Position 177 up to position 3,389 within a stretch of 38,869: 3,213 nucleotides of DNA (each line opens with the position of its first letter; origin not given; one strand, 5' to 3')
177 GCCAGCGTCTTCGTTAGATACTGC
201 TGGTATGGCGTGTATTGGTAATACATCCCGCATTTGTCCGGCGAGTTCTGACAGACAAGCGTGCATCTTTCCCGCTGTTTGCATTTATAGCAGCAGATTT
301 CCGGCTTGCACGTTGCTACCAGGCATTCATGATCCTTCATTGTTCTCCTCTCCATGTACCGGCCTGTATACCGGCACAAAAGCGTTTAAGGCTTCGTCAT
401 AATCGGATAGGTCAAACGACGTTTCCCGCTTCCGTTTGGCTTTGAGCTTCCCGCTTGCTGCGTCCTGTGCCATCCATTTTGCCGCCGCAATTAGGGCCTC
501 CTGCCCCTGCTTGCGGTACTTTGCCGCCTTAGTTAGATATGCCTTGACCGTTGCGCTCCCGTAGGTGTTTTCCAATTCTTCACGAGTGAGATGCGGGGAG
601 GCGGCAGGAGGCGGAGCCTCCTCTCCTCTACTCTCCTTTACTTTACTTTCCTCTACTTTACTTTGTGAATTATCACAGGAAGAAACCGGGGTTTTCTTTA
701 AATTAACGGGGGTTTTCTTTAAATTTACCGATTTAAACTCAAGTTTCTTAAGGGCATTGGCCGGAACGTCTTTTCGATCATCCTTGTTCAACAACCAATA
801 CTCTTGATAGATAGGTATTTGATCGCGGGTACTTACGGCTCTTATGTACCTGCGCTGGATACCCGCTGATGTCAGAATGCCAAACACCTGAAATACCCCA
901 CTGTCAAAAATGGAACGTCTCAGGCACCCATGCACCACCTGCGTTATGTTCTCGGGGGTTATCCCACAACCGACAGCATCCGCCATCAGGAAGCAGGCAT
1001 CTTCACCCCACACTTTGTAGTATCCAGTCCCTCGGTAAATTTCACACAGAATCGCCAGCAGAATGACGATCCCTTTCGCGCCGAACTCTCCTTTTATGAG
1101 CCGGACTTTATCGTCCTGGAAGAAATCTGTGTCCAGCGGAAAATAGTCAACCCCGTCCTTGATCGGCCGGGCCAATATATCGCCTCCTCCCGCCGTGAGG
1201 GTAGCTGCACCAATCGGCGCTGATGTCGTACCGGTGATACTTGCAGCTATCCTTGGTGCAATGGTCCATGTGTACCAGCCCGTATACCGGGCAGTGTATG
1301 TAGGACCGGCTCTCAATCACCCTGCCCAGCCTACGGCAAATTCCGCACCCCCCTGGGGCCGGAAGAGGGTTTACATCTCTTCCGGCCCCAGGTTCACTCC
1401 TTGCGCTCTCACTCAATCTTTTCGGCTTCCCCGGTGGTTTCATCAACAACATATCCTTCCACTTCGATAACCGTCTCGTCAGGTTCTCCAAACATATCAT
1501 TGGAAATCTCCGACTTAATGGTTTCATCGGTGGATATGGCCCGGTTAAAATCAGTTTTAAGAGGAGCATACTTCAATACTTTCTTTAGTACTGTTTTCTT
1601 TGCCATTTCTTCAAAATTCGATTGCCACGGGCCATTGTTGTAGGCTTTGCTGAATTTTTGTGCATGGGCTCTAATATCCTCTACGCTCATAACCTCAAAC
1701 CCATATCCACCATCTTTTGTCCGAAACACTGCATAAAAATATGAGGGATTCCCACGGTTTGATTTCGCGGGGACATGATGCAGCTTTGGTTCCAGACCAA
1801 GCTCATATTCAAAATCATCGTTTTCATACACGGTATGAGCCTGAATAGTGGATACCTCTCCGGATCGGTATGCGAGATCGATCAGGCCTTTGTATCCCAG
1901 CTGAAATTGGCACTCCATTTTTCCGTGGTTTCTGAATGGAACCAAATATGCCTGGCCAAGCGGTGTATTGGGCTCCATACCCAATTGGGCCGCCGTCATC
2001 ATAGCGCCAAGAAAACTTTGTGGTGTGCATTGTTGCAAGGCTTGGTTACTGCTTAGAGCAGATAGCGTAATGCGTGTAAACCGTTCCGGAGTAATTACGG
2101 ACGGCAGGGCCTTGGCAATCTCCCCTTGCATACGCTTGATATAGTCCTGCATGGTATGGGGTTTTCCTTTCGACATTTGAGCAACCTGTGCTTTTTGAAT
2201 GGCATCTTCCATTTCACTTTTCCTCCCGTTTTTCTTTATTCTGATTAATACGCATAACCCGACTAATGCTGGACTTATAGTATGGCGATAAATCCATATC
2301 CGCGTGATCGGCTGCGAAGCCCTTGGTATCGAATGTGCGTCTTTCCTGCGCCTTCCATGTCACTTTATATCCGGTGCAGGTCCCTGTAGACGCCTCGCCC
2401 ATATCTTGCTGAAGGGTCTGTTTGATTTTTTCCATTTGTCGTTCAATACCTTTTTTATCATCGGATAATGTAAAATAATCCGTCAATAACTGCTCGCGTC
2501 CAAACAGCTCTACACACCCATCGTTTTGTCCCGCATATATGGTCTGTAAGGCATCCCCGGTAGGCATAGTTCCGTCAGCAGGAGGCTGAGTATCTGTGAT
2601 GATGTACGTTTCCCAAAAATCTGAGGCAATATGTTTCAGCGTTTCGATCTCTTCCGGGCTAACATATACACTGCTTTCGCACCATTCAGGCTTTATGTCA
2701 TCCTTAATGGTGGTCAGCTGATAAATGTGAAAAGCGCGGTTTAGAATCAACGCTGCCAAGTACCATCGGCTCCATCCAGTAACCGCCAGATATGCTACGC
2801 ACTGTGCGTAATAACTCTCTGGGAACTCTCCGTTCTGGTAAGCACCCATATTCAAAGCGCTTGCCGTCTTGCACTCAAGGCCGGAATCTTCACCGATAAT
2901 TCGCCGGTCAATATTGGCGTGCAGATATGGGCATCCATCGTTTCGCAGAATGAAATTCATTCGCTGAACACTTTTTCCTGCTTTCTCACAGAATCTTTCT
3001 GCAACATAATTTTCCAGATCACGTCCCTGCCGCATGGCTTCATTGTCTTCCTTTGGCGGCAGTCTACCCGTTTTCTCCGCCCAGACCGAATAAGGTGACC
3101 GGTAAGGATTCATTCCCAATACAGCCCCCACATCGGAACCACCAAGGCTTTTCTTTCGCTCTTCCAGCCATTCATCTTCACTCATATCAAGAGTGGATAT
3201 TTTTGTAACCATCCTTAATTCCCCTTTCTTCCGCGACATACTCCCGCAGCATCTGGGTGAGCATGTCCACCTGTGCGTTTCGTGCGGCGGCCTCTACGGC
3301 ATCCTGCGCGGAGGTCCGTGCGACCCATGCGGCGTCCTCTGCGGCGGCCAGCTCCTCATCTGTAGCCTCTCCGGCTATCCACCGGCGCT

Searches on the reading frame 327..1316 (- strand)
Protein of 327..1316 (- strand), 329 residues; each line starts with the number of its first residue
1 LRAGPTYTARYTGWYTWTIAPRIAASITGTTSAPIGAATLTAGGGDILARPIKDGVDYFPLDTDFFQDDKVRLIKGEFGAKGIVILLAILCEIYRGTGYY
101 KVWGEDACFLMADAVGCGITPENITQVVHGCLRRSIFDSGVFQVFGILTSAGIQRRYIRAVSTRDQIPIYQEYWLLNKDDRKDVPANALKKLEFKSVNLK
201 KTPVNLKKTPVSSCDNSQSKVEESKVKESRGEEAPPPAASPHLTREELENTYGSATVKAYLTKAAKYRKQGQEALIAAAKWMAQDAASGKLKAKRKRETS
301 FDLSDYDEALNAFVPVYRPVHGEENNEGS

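Call 63: search_protein_families(library=pfam, proteins=[window:327-1316:-], max_evalue=0.001)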
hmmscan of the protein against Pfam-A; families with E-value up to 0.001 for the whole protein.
window:327-1316:- (329 aa): 1 family
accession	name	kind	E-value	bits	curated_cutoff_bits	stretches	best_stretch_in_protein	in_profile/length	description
PF14297.12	Lin1244_N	-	2.5e-29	102.3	25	1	58-153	1-95/95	Lin1244/Lin1753-like, N-terminal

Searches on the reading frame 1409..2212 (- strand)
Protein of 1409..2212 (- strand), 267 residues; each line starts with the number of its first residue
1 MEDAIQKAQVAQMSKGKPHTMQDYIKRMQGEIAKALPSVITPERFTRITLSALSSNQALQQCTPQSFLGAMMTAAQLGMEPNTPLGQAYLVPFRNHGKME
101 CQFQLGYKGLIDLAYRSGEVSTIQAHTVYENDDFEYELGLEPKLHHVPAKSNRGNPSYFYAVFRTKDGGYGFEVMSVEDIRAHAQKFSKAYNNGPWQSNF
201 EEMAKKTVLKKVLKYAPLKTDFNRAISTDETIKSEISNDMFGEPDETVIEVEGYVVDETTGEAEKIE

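Call 63: search_protein_families(library=pfam, proteins=[window:1409-2212:-], max_evalue=0.001)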
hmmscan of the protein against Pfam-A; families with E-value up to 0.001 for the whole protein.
window:1409-2212:- (267 aa): 1 family
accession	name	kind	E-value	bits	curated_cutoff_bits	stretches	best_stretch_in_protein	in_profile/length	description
PF03837.19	RecT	-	7.1e-60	202.4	24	1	43-236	1-190/198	RecT family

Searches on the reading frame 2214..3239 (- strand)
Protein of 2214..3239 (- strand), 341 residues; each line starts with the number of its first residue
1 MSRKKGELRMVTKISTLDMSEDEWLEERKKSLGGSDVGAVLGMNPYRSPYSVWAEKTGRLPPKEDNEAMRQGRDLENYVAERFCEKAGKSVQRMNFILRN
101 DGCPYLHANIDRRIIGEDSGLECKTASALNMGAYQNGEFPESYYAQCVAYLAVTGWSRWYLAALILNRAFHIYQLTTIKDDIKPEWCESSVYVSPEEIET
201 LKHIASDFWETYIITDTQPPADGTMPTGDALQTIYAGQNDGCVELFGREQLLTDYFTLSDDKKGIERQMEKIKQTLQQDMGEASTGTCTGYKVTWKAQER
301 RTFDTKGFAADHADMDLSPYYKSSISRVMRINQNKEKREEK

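Call 63: search_protein_families(library=pfam, proteins=[window:2214-3239:-], max_evalue=0.001)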
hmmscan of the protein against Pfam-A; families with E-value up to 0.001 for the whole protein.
window:2214-3239:- (341 aa): 1 family
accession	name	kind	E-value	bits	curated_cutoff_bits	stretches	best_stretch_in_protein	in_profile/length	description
PF09588.16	YqaJ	-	2.1e-31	109.7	22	1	23-155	1-148/150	YqaJ-like viral recombinase domain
